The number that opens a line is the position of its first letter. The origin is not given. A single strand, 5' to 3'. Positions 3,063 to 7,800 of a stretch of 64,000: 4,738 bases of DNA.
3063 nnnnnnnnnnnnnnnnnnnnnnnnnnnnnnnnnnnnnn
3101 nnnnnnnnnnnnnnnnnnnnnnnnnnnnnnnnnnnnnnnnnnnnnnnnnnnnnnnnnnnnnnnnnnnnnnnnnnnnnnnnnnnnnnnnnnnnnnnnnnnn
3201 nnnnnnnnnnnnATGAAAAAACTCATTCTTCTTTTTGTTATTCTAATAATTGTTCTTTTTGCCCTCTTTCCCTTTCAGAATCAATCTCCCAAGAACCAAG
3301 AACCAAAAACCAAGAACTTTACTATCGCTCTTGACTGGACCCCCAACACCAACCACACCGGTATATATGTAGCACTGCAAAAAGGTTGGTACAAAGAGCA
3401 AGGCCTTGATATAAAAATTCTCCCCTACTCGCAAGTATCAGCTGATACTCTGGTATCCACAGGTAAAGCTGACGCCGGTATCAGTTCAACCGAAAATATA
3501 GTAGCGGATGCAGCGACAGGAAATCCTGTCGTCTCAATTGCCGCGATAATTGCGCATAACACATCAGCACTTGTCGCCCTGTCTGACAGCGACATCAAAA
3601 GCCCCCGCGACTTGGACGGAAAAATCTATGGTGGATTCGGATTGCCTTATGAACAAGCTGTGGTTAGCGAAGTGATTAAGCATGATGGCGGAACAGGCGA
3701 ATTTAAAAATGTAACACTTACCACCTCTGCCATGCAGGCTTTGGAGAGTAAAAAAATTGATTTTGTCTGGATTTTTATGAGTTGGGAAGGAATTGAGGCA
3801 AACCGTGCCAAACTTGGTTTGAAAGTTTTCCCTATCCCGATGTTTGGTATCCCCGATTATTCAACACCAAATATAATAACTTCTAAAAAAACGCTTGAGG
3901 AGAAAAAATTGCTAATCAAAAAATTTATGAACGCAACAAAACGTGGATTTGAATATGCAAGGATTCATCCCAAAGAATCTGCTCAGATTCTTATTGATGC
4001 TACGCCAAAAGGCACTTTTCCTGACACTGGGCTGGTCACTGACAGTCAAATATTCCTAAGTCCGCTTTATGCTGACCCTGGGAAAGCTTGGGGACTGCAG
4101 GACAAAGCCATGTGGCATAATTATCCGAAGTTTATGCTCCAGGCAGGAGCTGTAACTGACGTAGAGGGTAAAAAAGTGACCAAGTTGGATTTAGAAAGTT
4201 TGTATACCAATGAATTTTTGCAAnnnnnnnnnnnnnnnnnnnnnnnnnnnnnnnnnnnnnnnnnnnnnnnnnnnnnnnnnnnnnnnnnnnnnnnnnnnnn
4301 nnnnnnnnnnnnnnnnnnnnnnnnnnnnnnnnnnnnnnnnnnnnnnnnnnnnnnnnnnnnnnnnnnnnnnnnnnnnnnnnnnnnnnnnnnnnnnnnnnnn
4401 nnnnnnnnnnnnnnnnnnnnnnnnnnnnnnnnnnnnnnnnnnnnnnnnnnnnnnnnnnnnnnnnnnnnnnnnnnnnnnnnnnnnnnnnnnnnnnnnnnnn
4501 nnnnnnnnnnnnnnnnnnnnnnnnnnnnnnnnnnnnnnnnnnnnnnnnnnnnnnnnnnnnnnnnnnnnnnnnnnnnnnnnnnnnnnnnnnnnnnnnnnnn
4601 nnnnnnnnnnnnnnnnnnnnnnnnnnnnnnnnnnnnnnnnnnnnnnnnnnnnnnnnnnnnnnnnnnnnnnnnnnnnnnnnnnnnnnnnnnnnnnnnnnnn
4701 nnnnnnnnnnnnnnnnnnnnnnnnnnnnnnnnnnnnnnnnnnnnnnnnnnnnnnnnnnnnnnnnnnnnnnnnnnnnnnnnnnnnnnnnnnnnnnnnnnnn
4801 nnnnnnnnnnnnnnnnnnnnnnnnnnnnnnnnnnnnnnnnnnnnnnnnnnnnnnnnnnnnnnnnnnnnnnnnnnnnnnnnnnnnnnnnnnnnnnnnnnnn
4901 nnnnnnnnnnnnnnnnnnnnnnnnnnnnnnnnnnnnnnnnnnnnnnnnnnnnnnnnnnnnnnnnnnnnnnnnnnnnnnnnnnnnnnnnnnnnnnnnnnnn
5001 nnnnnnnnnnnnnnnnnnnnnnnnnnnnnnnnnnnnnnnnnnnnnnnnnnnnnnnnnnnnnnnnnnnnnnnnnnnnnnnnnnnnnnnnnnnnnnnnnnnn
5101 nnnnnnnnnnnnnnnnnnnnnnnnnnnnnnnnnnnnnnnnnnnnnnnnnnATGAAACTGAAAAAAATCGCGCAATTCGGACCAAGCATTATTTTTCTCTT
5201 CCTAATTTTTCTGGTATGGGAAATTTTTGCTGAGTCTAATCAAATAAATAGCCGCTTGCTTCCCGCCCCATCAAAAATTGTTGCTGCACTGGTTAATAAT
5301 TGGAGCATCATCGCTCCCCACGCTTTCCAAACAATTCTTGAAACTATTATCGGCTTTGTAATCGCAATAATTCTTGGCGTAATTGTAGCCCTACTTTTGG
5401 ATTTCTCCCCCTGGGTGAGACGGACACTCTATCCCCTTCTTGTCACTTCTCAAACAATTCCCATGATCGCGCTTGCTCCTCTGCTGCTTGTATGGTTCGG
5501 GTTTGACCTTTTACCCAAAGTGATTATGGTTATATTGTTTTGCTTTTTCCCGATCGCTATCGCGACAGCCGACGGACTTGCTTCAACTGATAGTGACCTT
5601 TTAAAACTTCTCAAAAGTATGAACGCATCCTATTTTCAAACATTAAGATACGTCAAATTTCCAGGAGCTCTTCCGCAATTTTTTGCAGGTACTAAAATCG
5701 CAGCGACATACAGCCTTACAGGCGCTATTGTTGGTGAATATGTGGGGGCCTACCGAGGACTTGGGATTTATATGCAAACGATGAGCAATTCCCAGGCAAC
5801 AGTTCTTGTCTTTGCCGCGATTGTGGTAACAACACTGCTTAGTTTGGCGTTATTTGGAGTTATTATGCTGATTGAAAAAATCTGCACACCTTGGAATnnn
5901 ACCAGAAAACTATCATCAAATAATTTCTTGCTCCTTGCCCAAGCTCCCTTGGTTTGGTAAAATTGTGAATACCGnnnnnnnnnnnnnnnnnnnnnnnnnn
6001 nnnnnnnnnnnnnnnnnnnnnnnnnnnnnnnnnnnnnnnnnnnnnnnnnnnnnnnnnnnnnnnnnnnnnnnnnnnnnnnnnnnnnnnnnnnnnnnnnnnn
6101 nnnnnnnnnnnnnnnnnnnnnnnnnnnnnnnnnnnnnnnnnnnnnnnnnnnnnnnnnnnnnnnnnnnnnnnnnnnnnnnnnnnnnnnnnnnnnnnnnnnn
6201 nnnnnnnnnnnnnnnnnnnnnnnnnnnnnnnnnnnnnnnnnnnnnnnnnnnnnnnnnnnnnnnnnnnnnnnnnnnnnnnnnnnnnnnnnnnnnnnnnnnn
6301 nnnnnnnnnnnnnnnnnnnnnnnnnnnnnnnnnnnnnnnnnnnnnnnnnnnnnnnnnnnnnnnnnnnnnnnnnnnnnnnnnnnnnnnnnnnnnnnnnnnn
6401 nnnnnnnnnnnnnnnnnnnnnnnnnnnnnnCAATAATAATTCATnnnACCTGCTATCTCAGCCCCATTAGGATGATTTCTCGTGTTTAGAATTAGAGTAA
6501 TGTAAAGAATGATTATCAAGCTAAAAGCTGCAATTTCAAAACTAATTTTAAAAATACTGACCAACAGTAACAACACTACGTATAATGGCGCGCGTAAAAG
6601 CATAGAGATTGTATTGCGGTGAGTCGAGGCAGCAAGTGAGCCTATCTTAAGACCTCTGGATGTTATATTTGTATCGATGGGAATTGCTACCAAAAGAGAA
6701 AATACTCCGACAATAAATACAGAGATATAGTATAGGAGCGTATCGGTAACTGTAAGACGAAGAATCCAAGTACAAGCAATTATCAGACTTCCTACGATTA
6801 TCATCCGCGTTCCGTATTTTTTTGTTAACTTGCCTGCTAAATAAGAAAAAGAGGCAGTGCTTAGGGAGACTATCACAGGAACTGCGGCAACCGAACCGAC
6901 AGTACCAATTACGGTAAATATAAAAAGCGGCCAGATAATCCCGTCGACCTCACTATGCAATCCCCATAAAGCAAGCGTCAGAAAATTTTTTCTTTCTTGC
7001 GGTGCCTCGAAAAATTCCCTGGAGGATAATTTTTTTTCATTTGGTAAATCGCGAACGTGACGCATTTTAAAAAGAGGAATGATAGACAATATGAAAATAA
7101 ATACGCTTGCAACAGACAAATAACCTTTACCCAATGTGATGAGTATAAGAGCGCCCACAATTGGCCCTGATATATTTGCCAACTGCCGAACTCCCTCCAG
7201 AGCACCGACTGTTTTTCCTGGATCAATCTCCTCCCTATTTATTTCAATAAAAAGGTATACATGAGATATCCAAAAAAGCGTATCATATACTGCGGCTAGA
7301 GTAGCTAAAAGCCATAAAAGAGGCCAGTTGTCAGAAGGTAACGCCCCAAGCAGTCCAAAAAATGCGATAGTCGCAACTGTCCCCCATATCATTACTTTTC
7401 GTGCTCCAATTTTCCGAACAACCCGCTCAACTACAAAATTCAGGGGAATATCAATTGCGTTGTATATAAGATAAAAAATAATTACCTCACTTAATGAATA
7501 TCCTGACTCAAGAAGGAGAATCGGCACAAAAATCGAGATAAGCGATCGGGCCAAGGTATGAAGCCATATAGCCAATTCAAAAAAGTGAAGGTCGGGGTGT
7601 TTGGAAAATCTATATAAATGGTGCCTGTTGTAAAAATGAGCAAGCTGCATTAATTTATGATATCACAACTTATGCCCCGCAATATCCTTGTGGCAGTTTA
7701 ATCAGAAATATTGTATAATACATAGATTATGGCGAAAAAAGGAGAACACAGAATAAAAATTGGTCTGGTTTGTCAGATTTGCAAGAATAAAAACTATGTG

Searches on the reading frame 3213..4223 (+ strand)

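Call 71: search_protein_families(library=pfam, proteins=[window:3213-4223:+], max_evalue=0.0001)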
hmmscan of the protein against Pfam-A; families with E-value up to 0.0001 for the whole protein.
window:3213-4223:+ (337 aa): 1 family
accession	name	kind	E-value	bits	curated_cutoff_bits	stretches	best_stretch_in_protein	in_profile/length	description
PF09084.16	NMT1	-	7.7e-64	216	20.5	1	45-255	1-215/216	NMT1/THI5 like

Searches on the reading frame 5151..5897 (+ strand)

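Call 71: search_protein_families(library=pfam, proteins=[window:5151-5897:+], max_evalue=0.0001)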
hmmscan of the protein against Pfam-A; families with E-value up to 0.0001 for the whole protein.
window:5151-5897:+ (249 aa): 1 family
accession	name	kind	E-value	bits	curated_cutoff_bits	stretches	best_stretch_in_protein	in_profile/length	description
PF00528.27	BPD_transp_1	-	5e-31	108.3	26.4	1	72-241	1-178/184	Binding-protein-dependent transport system inner membrane component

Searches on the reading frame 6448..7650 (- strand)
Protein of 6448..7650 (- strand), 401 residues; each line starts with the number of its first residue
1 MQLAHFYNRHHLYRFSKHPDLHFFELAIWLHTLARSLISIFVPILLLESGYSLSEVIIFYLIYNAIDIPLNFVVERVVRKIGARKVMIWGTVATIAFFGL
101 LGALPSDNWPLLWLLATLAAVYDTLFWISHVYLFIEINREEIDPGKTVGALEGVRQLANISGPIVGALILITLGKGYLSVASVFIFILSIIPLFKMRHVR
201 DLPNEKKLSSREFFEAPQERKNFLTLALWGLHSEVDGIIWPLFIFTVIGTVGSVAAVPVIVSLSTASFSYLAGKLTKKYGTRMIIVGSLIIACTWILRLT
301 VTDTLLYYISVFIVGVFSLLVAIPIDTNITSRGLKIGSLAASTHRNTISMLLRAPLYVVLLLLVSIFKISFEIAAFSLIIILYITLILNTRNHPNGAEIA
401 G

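Call 71: search_protein_families(library=pfam, proteins=[window:6448-7650:-], max_evalue=0.0001)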
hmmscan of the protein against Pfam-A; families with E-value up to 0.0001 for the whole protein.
window:6448-7650:- (401 aa): 2 families
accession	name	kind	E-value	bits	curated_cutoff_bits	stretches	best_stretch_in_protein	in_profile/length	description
PF07690.21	MFS_1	-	3.5e-20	72.7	33.4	1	26-331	3-321/347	Major Facilitator Superfamily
PF12832.13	MFS_1_like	-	1.5e-06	28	25.2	1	15-132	208-324/373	MFS_1 like family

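Call 73: search_protein_families(library=ncbifam, proteins=[window:6448-7650:-], max_evalue=0.001)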
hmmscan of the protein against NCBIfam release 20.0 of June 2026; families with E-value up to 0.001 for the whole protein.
window:6448-7650:- (401 aa): 0 families
